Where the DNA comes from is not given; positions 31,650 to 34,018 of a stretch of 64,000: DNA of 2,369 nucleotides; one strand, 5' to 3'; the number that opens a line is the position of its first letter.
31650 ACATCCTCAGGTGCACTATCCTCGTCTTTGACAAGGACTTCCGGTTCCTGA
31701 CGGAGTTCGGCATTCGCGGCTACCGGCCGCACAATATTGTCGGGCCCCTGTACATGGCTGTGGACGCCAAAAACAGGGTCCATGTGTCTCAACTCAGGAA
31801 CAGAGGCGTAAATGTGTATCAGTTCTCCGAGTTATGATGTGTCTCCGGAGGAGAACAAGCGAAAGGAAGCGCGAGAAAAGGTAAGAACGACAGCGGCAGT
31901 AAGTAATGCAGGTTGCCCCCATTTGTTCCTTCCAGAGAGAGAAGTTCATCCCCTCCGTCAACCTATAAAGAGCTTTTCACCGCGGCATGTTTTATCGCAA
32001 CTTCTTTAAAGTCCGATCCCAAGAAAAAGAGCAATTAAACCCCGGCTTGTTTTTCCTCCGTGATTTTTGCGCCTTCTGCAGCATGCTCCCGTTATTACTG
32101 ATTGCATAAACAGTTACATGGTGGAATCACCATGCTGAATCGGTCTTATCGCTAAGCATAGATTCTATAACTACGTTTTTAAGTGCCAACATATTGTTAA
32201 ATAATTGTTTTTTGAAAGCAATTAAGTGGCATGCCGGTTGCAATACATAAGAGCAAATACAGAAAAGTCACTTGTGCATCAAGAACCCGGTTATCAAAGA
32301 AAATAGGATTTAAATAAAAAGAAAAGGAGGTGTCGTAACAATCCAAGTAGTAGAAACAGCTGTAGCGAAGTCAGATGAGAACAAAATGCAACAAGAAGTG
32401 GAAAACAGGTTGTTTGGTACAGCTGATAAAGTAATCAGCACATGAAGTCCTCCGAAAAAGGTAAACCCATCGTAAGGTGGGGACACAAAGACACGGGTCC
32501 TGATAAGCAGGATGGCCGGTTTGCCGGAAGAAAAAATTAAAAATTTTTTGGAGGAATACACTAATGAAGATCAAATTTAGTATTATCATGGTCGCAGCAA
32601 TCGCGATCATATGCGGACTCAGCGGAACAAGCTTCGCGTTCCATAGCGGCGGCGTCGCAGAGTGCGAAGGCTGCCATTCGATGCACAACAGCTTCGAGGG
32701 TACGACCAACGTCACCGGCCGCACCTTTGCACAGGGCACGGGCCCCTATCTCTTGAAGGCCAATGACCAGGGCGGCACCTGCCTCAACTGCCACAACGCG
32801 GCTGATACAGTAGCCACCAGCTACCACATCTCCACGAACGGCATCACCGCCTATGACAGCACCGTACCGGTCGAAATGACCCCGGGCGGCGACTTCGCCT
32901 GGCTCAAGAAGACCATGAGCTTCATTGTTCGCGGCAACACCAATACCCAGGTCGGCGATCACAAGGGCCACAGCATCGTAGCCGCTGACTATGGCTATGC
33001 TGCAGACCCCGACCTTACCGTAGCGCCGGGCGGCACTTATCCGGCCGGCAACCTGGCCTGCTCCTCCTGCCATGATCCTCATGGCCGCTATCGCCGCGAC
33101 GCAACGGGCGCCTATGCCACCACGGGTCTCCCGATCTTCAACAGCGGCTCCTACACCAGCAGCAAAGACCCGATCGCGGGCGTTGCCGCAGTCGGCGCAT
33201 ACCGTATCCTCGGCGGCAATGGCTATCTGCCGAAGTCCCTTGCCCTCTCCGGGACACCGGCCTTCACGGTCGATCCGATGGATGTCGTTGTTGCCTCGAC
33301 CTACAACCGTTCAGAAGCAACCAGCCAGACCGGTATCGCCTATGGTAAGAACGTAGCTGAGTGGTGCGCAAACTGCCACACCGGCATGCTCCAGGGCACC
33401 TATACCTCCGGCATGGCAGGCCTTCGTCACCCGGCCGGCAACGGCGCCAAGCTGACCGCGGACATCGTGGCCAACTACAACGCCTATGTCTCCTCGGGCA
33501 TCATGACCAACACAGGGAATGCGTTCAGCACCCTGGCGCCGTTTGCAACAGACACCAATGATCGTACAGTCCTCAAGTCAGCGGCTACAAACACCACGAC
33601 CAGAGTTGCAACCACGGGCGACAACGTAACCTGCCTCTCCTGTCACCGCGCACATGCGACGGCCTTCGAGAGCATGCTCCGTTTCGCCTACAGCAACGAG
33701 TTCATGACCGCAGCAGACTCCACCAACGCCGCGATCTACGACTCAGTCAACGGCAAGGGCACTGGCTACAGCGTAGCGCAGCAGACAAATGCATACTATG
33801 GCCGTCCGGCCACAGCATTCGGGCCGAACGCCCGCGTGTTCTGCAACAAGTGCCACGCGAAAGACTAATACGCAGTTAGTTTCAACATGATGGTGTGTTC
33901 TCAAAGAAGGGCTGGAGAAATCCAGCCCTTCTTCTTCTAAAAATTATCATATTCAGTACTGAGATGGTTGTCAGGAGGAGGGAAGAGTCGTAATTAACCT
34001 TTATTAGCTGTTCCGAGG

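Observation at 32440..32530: GEMM-I-like cyclic-dinucleotide riboswitch candidate in the leader of the first OmcS-like gene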

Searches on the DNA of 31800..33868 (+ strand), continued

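Call 83: search_rna_families(sources=[L022, L033, L035, L036, L039, L041, L046, L048, L053, L054, L058, L059, L067, L070, L071, L074, L079], threshold=gathering)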
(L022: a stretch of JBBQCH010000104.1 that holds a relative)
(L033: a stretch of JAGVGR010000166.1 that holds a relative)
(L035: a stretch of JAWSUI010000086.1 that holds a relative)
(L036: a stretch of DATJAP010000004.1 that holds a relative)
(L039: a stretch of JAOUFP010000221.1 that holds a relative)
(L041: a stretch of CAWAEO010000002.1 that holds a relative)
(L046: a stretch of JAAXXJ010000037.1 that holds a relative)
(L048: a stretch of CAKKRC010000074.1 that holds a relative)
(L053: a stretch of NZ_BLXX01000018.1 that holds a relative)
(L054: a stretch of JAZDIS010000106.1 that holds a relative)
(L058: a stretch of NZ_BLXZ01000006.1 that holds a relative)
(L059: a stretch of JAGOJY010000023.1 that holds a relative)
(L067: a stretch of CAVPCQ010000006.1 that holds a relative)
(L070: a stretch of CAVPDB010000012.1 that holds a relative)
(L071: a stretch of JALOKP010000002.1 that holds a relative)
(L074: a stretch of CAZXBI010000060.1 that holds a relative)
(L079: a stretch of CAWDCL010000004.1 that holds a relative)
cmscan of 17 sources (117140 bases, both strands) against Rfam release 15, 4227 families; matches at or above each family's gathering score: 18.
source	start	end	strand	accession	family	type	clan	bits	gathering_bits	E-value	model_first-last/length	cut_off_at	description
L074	2736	2814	+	RF03167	c-di-GMP-I-GGC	Cis-reg; riboswitch;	CL00126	67.6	59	1.4e-13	1-80/80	no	c-di-GMP-I-GGC riboswitch aptamer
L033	2884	2971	+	RF03167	c-di-GMP-I-GGC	Cis-reg; riboswitch;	CL00126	66.3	59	3.3e-13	1-80/80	no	c-di-GMP-I-GGC riboswitch aptamer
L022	189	262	-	RF00005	tRNA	Gene; tRNA;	CL00001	65.1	29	1.3e-11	1-71/71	no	tRNA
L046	1412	1490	+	RF03167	c-di-GMP-I-GGC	Cis-reg; riboswitch;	CL00126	65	59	8.1e-13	1-80/80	no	c-di-GMP-I-GGC riboswitch aptamer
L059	2906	2984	+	RF03167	c-di-GMP-I-GGC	Cis-reg; riboswitch;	CL00126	64.9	59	8.6e-13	1-80/80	no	c-di-GMP-I-GGC riboswitch aptamer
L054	2885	2964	+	RF03167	c-di-GMP-I-GGC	Cis-reg; riboswitch;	CL00126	64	59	1.5e-12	1-80/80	no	c-di-GMP-I-GGC riboswitch aptamer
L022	471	556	+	RF01051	c-di-GMP-I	Cis-reg; riboswitch;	CL00126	63.9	35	6.4e-10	1-87/87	no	c-di-GMP-I riboswitch aptamer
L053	1181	1266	-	RF01051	c-di-GMP-I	Cis-reg; riboswitch;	CL00126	63.7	35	7e-10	1-87/87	no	c-di-GMP-I riboswitch aptamer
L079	2844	2923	+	RF03167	c-di-GMP-I-GGC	Cis-reg; riboswitch;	CL00126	62.6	59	3.9e-12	1-80/80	no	c-di-GMP-I-GGC riboswitch aptamer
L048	1486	1563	+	RF03167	c-di-GMP-I-GGC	Cis-reg; riboswitch;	CL00126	62.4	59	4.3e-12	1-80/80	no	c-di-GMP-I-GGC riboswitch aptamer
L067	2904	2983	+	RF03167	c-di-GMP-I-GGC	Cis-reg; riboswitch;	CL00126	62.1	59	5.4e-12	1-80/80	no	c-di-GMP-I-GGC riboswitch aptamer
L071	2911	2990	+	RF03167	c-di-GMP-I-GGC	Cis-reg; riboswitch;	CL00126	60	59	2.1e-11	1-80/80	no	c-di-GMP-I-GGC riboswitch aptamer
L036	883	962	+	RF01051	c-di-GMP-I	Cis-reg; riboswitch;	CL00126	58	35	1.7e-08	1-87/87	no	c-di-GMP-I riboswitch aptamer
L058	1235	1320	-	RF01051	c-di-GMP-I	Cis-reg; riboswitch;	CL00126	52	35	5.2e-07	1-87/87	no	c-di-GMP-I riboswitch aptamer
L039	2444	2521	+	RF01051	c-di-GMP-I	Cis-reg; riboswitch;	CL00126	51.1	35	8.6e-07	1-87/87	no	c-di-GMP-I riboswitch aptamer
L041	1432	1523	+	RF01051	c-di-GMP-I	Cis-reg; riboswitch;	CL00126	50.5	35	1.2e-06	1-87/87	no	c-di-GMP-I riboswitch aptamer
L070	2888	2967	+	RF01051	c-di-GMP-I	Cis-reg; riboswitch;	CL00126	48.2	35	4.5e-06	1-87/87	no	c-di-GMP-I riboswitch aptamer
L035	1391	1471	+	RF01051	c-di-GMP-I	Cis-reg; riboswitch;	CL00126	43.3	35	6.8e-05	1-87/87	no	c-di-GMP-I riboswitch aptamer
